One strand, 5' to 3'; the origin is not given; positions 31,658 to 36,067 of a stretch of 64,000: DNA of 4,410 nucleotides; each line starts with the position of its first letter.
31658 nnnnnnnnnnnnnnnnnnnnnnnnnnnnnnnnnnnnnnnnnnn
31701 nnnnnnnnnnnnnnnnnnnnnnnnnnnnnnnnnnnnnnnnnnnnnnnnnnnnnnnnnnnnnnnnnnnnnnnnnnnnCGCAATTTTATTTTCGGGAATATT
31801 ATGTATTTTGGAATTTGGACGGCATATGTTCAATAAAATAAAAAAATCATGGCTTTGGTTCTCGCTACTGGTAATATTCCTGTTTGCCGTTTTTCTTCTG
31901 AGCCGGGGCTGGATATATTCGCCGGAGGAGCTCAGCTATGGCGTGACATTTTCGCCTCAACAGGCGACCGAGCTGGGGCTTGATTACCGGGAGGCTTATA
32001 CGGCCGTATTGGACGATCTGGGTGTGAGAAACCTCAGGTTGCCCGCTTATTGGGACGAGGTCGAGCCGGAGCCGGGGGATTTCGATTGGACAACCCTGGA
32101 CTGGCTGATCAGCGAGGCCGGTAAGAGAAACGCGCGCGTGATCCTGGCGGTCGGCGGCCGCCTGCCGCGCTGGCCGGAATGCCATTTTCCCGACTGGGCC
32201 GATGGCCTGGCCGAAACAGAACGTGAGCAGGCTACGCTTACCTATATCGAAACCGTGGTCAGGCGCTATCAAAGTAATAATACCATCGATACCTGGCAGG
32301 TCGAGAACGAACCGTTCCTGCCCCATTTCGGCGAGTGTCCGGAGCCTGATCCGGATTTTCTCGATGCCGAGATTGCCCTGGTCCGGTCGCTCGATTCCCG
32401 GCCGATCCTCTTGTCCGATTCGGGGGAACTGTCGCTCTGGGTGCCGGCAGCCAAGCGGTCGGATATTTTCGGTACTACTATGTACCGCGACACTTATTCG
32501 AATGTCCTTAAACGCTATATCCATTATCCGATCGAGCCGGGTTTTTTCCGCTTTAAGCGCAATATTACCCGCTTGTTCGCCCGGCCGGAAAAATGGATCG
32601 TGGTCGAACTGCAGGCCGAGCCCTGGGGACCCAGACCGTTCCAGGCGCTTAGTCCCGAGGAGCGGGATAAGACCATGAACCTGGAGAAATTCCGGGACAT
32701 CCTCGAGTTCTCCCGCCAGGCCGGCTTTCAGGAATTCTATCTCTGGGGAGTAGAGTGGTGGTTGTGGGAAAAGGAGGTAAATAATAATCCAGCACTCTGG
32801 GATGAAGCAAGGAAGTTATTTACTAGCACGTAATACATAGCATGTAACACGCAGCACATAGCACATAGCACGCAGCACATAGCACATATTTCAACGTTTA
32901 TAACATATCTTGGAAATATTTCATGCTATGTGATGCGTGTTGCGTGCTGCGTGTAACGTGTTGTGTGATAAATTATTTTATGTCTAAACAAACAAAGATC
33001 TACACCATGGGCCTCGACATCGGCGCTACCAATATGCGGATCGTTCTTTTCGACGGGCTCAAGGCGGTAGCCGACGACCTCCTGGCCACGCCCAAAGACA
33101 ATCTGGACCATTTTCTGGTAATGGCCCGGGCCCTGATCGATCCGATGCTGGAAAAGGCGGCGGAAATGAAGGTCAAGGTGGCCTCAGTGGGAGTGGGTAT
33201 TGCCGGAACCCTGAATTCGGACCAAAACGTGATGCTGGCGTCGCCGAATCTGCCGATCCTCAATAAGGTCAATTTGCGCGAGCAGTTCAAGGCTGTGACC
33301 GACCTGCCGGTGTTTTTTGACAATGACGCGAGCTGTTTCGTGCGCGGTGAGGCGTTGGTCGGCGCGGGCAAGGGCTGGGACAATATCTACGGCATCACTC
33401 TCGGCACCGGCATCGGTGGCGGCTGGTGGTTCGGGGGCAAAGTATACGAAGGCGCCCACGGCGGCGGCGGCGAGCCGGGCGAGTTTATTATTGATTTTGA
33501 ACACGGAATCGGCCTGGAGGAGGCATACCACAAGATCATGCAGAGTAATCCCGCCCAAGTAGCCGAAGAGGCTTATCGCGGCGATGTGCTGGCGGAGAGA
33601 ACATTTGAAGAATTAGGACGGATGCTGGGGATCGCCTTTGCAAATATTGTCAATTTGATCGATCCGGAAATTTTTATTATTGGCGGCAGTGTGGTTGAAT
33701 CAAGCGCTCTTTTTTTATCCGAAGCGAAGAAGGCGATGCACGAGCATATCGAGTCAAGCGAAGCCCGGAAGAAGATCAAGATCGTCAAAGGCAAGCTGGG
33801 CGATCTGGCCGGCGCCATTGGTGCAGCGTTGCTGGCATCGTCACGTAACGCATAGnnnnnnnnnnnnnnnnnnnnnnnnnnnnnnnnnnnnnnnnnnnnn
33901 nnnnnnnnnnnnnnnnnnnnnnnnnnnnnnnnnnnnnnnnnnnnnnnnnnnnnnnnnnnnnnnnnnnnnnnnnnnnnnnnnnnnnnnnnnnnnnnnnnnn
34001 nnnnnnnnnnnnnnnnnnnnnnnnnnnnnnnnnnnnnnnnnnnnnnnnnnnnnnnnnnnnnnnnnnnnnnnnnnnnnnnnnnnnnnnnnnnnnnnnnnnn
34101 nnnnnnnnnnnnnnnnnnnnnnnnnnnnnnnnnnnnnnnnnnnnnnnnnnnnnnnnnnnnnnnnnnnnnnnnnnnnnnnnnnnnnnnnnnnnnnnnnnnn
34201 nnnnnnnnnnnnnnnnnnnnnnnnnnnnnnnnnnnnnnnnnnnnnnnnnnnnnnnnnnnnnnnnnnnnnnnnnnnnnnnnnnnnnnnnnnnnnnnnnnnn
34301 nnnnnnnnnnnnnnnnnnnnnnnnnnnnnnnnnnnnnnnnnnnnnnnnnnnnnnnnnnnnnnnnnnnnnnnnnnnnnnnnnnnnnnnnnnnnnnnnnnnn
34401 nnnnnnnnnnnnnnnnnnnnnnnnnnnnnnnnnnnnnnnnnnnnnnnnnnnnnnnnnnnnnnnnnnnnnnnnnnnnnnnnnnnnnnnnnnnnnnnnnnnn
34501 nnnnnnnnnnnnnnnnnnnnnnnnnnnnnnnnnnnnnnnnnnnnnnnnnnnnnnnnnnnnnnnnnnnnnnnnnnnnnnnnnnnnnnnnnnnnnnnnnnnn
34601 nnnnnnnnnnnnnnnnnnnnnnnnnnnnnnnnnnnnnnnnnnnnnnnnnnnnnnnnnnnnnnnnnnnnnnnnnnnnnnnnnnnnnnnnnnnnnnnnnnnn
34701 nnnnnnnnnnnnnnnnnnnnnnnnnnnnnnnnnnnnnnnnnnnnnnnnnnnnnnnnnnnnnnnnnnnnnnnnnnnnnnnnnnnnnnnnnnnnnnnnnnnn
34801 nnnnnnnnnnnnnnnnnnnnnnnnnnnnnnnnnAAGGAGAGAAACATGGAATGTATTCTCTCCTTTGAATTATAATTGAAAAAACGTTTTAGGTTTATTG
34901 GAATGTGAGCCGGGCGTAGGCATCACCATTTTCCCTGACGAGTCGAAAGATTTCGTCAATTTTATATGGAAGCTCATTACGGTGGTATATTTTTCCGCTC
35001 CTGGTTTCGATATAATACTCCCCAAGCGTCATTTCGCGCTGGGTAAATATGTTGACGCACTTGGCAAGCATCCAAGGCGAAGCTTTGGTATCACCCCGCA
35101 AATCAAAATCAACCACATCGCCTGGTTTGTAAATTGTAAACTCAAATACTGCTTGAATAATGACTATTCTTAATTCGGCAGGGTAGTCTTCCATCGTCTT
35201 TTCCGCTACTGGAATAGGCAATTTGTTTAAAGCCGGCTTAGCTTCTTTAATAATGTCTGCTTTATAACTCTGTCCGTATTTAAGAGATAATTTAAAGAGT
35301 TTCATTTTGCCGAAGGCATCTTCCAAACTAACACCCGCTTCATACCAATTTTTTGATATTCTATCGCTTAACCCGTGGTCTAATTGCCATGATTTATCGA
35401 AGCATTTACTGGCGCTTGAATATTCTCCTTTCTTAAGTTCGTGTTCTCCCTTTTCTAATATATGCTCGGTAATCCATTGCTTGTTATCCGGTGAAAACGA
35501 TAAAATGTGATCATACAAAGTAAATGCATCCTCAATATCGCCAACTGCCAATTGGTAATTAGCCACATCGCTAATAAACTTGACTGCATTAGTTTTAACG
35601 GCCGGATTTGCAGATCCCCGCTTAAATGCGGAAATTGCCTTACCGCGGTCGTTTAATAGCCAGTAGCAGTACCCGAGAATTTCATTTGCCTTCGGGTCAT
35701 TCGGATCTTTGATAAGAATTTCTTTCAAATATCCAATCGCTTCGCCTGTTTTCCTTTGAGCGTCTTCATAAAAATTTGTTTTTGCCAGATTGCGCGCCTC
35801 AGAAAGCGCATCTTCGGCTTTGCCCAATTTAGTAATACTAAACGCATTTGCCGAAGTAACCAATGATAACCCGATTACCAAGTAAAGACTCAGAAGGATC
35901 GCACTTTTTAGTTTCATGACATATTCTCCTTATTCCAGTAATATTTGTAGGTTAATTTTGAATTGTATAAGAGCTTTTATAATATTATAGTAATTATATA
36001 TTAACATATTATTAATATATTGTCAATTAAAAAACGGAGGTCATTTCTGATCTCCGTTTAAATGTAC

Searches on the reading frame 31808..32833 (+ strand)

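Call 49: search_protein_families(library=pfam, proteins=[window:31808-32833:+], max_evalue=0.01)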
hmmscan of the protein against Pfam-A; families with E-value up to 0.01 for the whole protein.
window:31808-32833:+ (341 aa): 2 families
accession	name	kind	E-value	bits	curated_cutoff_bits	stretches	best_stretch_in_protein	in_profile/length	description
PF02449.21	Glyco_hydro_42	-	5.6e-09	36.3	21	1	81-168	33-137/376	Beta-galactosidase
PF00331.26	Glyco_hydro_10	-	9e-06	25.6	22.1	1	82-172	47-132/311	Glycosyl hydrolase family 10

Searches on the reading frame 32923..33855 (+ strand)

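Call 49: search_protein_families(library=pfam, proteins=[window:32923-33855:+], max_evalue=0.01)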
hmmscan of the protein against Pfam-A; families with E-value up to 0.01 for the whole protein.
window:32923-33855:+ (310 aa): 2 families
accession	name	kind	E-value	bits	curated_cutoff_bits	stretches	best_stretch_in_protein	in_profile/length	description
PF00480.26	ROK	-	2.8e-47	162.1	22.9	1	29-306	2-292/294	ROK family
PF01869.26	BcrAD_BadFG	-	9.8e-06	25.7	31.5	0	212-305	183-271/271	BadF/BadG/BcrA/BcrD ATPase family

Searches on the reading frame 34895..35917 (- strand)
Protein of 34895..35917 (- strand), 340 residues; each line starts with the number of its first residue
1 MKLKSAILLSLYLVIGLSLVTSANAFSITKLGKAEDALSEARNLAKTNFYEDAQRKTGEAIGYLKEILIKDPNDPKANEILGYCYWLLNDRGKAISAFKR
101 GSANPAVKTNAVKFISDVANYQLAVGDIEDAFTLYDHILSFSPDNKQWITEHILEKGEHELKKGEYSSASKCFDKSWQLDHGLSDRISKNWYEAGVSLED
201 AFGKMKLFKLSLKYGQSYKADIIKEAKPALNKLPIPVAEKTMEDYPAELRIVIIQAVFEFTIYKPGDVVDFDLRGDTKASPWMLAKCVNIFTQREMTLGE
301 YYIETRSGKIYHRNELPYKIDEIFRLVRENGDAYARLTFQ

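Call 83: search_protein_families(library=pfam, proteins=[window:34895-35917:-], max_evalue=0.001)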
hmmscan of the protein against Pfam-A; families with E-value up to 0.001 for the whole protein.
window:34895-35917:- (340 aa): 5 families
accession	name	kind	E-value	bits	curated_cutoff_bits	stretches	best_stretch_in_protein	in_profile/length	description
PF07719.23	TPR_2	-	8.3e-08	32.2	27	0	78-100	4-26/34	Tetratricopeptide repeat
PF13428.12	TPR_14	-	2.2e-06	28.2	23.5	0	52-82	12-42/44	Tetratricopeptide repeat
PF14559.12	TPR_19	-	3.2e-06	27.8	25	0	53-102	3-52/68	Tetratricopeptide repeat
PF13432.12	TPR_16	-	3.2e-05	24.7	32.7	0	53-100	9-56/65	Tetratricopeptide repeat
PF00515.34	TPR_1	-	0.00077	19.6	27.8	0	81-100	7-26/34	Tetratricopeptide repeat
